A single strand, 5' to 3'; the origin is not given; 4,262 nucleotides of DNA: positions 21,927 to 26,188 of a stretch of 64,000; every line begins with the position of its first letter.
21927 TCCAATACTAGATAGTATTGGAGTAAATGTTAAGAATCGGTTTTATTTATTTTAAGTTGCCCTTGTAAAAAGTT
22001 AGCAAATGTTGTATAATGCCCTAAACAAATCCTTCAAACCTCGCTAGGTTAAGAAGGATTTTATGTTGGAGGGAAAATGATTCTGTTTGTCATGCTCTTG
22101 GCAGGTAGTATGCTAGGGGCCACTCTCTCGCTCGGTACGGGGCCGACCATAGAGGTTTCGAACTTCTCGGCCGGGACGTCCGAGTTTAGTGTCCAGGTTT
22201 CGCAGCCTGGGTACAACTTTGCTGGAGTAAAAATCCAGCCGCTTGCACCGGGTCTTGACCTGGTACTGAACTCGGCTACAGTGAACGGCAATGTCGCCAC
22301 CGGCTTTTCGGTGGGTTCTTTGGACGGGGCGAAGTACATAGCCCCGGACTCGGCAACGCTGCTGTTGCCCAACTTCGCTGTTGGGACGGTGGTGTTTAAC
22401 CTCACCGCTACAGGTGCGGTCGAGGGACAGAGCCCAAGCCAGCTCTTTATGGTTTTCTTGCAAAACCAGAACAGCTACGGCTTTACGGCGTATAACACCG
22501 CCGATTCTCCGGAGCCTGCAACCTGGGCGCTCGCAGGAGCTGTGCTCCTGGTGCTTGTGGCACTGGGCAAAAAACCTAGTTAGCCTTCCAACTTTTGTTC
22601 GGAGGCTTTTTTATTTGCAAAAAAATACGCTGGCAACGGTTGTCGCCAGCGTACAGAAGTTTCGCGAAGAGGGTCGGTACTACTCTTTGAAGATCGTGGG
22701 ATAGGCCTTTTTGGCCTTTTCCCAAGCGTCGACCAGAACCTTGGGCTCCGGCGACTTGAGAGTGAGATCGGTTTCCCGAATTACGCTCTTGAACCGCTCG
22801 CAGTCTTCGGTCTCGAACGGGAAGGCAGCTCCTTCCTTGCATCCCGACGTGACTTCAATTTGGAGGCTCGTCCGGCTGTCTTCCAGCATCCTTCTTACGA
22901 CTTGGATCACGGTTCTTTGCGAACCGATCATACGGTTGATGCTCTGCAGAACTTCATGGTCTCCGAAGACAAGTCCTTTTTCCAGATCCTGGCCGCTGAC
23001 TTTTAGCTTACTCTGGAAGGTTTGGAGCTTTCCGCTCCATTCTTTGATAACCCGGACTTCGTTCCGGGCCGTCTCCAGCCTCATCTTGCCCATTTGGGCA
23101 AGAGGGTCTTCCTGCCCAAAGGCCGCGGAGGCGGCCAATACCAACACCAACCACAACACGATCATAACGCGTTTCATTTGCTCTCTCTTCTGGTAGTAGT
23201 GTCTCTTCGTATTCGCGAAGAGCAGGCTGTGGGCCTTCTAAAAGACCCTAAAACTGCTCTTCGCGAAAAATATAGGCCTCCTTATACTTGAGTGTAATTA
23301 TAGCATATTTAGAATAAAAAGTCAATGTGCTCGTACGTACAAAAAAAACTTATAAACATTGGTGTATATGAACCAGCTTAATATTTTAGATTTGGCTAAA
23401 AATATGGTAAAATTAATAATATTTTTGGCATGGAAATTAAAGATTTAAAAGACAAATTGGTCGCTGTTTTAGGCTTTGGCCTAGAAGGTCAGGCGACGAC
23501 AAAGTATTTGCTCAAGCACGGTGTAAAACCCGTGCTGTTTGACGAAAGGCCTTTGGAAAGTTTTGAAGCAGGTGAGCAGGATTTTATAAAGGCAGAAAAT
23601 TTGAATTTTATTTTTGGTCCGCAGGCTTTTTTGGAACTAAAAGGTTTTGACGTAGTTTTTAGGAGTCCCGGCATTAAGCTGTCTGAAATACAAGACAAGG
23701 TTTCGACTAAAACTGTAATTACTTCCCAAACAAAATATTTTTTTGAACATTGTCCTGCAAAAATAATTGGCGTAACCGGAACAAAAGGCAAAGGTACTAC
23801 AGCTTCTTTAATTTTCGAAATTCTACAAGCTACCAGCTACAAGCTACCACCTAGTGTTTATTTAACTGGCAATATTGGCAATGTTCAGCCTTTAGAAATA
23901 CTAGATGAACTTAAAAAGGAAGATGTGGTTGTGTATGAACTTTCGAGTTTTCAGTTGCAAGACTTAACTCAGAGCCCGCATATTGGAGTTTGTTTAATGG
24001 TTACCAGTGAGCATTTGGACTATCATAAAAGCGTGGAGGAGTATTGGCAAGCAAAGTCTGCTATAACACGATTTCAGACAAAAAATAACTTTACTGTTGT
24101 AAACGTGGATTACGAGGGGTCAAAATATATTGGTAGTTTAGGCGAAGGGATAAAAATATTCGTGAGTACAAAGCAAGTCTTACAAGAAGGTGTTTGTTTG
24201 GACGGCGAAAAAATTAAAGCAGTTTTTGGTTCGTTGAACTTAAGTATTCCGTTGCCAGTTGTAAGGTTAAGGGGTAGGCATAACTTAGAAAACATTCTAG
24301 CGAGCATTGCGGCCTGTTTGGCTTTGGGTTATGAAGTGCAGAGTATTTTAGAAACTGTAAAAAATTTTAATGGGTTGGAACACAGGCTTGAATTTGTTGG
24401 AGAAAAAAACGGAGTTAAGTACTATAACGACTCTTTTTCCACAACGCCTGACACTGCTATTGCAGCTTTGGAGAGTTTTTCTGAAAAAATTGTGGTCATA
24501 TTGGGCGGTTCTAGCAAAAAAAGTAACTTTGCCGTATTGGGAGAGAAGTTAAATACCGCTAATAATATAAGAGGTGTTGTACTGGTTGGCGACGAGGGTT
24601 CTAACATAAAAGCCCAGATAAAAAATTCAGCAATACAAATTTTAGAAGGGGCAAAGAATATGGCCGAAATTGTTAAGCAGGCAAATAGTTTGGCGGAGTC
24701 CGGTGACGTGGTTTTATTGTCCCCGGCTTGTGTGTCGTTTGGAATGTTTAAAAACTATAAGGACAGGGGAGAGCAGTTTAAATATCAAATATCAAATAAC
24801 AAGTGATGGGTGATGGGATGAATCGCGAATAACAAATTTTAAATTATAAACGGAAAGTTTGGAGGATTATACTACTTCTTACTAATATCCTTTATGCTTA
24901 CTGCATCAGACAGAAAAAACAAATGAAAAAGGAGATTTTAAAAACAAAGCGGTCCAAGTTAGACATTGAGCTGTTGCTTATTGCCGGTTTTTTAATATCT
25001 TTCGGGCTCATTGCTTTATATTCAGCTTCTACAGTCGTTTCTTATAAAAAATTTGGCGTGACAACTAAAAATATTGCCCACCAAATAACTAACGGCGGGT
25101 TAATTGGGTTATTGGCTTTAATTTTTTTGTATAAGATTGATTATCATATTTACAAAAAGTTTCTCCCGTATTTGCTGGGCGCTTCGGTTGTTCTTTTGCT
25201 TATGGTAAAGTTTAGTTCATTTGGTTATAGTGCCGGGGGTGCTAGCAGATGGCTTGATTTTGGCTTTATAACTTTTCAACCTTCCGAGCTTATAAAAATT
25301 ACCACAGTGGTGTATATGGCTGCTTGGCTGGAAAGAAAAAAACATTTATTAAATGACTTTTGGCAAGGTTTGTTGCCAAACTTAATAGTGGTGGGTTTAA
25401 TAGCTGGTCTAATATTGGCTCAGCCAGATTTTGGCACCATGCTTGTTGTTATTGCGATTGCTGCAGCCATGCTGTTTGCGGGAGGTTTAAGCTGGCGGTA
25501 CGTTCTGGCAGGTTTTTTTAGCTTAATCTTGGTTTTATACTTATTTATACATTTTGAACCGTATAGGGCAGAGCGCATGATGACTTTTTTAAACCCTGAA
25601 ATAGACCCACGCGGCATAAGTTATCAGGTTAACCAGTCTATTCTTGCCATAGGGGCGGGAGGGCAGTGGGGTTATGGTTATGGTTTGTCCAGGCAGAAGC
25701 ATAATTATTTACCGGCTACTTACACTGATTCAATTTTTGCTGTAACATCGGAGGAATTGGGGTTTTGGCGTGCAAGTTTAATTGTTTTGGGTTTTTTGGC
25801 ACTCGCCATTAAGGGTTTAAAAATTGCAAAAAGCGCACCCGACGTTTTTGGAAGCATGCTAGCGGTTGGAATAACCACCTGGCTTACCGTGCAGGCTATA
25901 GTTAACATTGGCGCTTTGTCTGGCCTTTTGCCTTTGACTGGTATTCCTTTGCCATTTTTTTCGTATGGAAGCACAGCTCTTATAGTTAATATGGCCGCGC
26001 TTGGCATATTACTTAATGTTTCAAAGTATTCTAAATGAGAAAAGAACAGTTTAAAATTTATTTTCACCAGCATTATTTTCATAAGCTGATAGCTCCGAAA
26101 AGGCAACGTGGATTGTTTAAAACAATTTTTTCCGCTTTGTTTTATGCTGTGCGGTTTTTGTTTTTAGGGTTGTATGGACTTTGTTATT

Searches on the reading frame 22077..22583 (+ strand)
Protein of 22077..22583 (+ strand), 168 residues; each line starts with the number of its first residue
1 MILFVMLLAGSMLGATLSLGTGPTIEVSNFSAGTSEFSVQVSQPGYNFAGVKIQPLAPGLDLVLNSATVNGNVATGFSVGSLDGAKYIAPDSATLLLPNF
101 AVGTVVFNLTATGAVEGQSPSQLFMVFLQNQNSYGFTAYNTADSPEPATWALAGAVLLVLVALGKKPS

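Call 34: search_protein_families(library=pfam, proteins=[window:22077-22583:+], max_evalue=1)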
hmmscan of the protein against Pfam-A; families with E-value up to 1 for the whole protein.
window:22077-22583:+ (168 aa): 1 family
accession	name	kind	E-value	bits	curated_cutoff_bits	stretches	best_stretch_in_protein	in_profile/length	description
PF07589.16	PEP-CTERM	-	0.018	15.6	20.7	1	145-162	3-21/24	PEP-CTERM motif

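Call 74: find_homologous_proteins(query=window:22077-22580:+, max_evalue=0.001)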
Query window:22077-22580:+ (168 aa): 2 proteins with E <= 0.001 among 1060 candidates.
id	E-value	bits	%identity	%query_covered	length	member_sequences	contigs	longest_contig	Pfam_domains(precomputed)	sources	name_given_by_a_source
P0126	4.0e-99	347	100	100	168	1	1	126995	-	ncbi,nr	ncbi:MAG: hypothetical protein JNN11_02135 [Candidatus Doudnabacteria bacterium]|nr:hypothetical pro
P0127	1.6e-78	280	83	100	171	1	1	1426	-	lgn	-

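Call 76: search_protein_families(library=ncbifam, proteins=[window:22077-22580:+], max_evalue=1)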
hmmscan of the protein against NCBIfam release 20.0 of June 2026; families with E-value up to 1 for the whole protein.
window:22077-22580:+ (168 aa): 1 family
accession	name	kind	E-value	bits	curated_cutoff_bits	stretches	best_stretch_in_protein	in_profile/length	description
NF038120.1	PEP_CTERM_QFxxD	subfamily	0.23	11.3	80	0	129-162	178-211/215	NF038120 family PEP-CTERM protein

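Call 77: search_protein_families(library=phrogs, proteins=[window:22077-22580:+], max_evalue=0.1)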
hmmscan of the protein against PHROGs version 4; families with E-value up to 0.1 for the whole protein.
window:22077-22580:+ (168 aa): 0 families

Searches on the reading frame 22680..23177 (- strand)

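Call 34: search_protein_families(library=pfam, proteins=[window:22680-23177:-], max_evalue=1)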
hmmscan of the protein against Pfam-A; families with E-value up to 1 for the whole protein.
window:22680-23177:- (165 aa): 0 families

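Call 76: search_protein_families(library=ncbifam, proteins=[window:22683-23177:-], max_evalue=1)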
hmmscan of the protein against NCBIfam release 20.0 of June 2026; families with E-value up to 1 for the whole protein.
window:22683-23177:- (165 aa): 3 families
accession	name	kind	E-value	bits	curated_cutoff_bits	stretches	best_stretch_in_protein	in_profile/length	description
NF010670.0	PRK14067.1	equivalog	0.0021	17.7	107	1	24-57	42-73/81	exodeoxyribonuclease VII small subunit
NF005091.0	PRK06522.2-2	equivalog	0.069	12.3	252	1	76-155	109-183/302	2-dehydropantoate 2-reductase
NF004460.0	PRK05787.2-3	equivalog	0.08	12.5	291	1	34-109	91-165/207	cobalt-precorrin-7 (C(5))-methyltransferase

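Call 77: search_protein_families(library=phrogs, proteins=[window:22683-23177:-], max_evalue=0.1)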
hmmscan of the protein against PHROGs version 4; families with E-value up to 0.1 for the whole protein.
window:22683-23177:- (165 aa): 1 family
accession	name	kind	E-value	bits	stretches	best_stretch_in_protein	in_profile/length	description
phrog_30639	-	unknown function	0.053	12.8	1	28-104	82-156/815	-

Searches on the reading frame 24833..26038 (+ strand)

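Call 37: search_protein_families(library=pfam, proteins=[window:24833-26038:+], max_evalue=0.001)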
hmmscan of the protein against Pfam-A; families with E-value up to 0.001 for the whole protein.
window:24833-26038:+ (401 aa): 1 family
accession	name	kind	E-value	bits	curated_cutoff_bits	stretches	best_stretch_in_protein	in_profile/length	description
PF01098.24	FTSW_RODA_SPOVE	-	6.9e-96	321.8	26.4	1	48-400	4-354/356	Cell cycle protein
